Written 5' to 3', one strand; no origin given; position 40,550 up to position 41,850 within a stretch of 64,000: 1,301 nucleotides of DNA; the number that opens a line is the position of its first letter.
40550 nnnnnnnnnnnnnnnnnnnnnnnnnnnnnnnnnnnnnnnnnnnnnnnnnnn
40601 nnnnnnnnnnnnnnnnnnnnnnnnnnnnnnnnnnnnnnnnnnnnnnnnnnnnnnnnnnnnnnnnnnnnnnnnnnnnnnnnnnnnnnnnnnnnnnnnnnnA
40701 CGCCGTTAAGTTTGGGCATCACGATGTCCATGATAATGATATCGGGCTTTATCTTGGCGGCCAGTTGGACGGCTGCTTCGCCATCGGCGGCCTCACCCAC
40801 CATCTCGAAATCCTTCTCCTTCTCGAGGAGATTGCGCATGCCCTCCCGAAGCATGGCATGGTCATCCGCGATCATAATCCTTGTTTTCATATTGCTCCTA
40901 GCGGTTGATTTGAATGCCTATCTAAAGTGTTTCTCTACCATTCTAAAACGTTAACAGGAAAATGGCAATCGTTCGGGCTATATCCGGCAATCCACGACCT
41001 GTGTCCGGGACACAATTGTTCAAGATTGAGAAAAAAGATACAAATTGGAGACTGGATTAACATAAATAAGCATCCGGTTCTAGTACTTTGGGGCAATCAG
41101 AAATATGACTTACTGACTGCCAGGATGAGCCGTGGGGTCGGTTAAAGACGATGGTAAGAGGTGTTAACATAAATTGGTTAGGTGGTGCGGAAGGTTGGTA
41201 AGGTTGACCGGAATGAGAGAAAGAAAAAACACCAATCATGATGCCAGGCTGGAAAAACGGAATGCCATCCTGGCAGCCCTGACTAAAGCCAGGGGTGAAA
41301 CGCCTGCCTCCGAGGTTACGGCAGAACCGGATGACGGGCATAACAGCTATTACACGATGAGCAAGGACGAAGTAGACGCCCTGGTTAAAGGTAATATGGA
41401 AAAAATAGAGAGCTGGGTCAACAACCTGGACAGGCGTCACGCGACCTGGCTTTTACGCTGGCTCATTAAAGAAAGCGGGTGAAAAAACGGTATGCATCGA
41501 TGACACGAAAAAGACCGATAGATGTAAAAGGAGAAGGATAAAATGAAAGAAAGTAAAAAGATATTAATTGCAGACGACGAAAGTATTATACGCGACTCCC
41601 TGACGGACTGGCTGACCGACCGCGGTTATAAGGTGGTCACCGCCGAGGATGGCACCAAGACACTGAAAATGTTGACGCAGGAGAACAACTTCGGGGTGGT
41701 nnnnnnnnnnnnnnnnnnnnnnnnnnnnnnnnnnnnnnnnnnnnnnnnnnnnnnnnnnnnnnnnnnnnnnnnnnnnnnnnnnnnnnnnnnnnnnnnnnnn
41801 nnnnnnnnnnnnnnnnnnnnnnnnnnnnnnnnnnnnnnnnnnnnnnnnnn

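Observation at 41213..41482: Third copy of the IESWV module directly upstream of REC-Acs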

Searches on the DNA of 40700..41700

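Call 42: search_rna_families(source=window, start=40700, end=41700, threshold=evalue, max_evalue=1)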
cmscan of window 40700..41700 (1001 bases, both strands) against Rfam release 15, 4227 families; matches with E-value up to 1: 0.
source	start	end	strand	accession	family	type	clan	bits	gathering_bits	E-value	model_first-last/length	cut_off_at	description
